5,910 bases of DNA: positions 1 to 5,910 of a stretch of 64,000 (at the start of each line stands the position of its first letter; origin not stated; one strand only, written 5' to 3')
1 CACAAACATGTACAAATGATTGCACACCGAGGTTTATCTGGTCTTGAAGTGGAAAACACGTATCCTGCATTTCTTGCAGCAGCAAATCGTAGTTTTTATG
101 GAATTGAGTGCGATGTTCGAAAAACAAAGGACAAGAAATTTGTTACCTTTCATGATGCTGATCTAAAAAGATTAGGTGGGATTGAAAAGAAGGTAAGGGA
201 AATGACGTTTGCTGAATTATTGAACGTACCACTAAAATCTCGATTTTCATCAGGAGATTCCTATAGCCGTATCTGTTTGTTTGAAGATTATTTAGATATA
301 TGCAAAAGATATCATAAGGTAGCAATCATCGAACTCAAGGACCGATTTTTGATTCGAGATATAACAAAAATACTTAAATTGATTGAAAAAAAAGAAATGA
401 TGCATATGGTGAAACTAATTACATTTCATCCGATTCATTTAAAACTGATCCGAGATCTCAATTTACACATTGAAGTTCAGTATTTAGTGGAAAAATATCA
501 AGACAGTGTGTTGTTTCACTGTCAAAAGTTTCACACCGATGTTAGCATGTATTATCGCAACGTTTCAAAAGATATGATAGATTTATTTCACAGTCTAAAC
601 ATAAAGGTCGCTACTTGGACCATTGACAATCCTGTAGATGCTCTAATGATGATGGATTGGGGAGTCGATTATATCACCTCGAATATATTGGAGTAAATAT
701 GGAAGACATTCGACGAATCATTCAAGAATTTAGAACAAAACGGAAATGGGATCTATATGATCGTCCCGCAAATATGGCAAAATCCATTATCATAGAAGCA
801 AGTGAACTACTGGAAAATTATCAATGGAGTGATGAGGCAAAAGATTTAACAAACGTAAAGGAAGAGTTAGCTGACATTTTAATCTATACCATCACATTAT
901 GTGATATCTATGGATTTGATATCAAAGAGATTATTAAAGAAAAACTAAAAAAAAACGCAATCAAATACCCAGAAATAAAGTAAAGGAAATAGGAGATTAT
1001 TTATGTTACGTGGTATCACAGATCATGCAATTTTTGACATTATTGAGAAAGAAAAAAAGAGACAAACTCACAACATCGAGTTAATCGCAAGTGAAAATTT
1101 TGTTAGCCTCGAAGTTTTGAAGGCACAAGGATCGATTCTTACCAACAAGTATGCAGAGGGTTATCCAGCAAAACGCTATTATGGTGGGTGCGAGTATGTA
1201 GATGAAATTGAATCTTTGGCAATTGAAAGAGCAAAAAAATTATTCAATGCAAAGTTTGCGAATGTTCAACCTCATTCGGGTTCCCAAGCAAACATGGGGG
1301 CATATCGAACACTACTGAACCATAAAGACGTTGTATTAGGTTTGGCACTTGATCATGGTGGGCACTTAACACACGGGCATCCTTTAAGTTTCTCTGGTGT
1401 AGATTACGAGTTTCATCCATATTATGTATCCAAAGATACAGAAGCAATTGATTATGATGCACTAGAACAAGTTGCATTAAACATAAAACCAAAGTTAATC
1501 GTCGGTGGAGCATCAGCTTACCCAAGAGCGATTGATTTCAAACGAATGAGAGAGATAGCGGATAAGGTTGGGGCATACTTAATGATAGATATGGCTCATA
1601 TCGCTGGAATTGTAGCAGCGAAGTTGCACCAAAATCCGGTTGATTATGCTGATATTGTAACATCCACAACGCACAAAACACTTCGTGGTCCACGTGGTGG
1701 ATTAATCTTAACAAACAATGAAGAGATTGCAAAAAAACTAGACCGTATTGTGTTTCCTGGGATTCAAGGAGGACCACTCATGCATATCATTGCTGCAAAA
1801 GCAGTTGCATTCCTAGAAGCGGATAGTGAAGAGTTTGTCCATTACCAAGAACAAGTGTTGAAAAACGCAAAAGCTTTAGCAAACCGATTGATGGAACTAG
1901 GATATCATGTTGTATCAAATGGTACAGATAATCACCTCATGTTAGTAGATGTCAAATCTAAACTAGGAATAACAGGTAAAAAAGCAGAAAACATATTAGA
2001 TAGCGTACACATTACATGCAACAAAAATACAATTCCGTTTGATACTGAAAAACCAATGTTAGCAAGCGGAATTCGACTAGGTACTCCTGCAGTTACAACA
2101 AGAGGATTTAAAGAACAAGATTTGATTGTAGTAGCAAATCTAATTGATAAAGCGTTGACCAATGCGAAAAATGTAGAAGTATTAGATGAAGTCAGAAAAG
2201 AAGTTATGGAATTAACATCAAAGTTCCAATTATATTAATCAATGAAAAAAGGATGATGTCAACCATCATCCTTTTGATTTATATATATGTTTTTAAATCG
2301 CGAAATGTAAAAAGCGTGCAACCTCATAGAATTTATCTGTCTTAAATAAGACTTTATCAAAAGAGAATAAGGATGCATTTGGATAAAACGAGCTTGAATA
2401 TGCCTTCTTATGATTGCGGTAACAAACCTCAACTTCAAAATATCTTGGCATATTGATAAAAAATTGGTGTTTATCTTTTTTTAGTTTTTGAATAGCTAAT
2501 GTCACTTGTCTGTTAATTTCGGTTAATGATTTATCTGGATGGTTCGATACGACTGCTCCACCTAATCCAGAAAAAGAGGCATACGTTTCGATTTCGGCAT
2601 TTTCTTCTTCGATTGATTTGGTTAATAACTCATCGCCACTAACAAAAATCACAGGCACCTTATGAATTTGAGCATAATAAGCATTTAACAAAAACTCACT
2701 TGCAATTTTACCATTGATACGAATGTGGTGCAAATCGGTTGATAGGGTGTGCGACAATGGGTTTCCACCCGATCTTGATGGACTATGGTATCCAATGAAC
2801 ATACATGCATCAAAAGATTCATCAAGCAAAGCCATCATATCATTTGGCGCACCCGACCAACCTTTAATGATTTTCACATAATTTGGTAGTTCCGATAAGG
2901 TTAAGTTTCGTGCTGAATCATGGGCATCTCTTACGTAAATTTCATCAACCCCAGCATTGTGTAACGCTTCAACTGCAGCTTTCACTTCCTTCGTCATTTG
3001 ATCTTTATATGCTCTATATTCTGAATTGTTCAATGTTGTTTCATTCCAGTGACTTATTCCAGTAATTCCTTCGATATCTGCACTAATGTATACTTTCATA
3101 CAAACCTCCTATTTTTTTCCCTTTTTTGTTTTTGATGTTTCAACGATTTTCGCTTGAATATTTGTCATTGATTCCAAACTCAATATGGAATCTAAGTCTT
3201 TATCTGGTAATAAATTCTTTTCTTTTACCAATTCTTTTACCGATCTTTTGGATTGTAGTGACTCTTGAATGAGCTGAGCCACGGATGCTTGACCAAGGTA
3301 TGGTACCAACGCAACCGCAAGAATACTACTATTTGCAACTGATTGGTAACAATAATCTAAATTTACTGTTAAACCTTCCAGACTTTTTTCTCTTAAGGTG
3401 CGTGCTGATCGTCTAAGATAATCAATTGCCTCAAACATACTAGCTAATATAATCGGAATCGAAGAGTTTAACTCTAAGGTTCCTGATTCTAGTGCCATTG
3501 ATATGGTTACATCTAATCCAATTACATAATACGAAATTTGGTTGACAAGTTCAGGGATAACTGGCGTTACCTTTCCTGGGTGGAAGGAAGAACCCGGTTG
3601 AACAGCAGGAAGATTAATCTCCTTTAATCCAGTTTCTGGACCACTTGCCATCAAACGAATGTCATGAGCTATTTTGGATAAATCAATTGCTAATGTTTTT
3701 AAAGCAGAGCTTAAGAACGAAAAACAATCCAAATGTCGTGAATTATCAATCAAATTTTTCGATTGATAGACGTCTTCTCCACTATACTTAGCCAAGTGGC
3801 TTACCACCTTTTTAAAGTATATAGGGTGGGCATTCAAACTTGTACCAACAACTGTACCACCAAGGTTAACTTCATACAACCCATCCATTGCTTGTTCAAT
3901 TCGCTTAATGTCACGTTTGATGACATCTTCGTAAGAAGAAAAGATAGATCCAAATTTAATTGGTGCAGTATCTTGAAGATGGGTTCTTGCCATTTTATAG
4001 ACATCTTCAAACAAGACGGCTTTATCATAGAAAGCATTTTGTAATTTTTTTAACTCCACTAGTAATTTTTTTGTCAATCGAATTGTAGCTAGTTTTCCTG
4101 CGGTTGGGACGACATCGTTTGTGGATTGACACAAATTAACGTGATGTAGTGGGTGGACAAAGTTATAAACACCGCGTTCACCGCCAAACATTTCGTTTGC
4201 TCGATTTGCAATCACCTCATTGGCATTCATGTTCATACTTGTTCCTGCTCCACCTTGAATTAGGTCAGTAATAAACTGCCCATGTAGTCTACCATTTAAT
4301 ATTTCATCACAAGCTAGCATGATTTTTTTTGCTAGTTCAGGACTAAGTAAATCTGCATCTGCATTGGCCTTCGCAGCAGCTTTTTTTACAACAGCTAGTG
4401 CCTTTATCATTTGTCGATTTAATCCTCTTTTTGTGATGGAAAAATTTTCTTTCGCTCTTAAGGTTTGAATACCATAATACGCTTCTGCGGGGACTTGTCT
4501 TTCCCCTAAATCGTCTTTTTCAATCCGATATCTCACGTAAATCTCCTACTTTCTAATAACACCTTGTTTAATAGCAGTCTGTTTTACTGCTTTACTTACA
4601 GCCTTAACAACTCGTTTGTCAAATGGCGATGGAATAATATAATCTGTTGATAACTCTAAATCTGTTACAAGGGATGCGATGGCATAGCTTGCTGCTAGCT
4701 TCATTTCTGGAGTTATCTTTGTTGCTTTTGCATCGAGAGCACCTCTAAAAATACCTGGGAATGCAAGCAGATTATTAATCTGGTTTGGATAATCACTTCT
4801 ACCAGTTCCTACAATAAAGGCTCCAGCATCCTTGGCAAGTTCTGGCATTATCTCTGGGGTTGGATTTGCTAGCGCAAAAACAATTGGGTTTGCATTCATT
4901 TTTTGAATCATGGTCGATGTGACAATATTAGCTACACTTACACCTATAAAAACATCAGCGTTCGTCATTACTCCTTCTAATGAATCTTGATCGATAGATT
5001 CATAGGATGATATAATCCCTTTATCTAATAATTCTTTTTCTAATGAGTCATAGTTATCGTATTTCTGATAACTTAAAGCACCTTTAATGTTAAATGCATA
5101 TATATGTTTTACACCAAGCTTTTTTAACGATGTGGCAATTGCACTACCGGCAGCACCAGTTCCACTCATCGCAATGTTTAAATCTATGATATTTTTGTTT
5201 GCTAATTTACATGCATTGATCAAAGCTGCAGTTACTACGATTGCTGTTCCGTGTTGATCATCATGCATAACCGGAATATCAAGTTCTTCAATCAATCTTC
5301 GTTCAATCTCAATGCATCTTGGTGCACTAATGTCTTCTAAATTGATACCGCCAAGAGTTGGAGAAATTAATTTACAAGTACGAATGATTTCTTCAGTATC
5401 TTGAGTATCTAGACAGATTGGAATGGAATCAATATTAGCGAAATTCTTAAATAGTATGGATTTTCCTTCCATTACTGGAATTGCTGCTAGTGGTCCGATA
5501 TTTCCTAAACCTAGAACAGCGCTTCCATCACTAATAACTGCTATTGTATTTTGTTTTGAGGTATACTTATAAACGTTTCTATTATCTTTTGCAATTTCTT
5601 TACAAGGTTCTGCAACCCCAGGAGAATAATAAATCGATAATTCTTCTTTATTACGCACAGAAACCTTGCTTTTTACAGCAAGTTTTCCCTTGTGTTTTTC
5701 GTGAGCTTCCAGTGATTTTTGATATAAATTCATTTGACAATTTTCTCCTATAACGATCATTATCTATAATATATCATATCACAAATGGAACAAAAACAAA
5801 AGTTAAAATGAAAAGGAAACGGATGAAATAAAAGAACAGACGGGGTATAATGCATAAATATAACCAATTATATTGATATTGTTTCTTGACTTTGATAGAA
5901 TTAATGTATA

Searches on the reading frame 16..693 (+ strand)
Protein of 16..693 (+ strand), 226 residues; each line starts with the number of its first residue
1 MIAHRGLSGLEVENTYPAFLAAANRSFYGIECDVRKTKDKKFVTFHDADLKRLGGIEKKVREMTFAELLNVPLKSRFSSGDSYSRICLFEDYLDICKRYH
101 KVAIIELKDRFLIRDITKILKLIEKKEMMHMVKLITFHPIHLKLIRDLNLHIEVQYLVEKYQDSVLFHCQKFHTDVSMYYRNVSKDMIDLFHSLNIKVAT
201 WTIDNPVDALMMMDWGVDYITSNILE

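Call 69: search_protein_families(library=pfam, proteins=[window:16-693:+], max_evalue=0.0001)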
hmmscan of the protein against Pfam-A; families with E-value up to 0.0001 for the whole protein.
window:16-693:+ (226 aa): 1 family
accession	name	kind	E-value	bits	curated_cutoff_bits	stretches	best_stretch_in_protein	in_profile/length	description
PF03009.23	GDPD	-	9.2e-30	105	23.6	1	4-222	1-239/244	Glycerophosphoryl diester phosphodiesterase family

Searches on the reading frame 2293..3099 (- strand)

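Call 68: search_protein_families(library=pfam, proteins=[window:2293-3099:-], max_evalue=0.0001)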
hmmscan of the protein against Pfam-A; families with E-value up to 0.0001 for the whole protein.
window:2293-3099:- (268 aa): 1 family
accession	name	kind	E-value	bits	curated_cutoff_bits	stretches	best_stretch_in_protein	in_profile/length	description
PF04951.18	Peptidase_M55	-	1.3e-78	264.5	25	1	1-265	1-263/264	D-aminopeptidase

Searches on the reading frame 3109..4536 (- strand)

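Call 68: search_protein_families(library=pfam, proteins=[window:3109-4536:-], max_evalue=0.0001)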
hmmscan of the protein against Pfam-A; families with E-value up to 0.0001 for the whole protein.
window:3109-4536:- (475 aa): 2 families
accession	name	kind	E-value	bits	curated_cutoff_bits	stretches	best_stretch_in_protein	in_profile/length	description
PF00206.25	Lyase_1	-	2e-80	270.9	27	1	11-340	1-312/312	Lyase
PF10415.14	FumaraseC_C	-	8.5e-11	42.6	32.5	1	408-459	3-54/54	Fumarase C C-terminus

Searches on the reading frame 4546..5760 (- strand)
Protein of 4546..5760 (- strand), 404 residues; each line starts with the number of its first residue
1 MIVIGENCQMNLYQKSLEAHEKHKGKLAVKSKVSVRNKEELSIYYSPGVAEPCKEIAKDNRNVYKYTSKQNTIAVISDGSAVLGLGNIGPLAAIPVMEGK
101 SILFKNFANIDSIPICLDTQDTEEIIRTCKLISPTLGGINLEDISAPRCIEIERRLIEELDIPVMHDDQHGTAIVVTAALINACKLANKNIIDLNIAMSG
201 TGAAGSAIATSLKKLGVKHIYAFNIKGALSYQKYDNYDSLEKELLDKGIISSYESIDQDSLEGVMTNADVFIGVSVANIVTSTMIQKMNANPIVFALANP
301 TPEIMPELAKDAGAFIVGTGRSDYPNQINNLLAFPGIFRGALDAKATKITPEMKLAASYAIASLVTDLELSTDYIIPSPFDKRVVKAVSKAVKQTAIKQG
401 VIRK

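Call 68: search_protein_families(library=pfam, proteins=[window:4546-5760:-], max_evalue=0.0001)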
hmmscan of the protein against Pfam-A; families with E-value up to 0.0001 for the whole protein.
window:4546-5760:- (404 aa): 2 families
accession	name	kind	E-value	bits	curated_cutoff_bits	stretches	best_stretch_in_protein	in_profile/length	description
PF00390.24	malic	-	6.8e-31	107.9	23.1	1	28-156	5-181/182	Malic enzyme, N-terminal domain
PF03949.21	Malic_M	-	4.1e-21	75.9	23.5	1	171-392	3-253/258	Malic enzyme, NAD binding domain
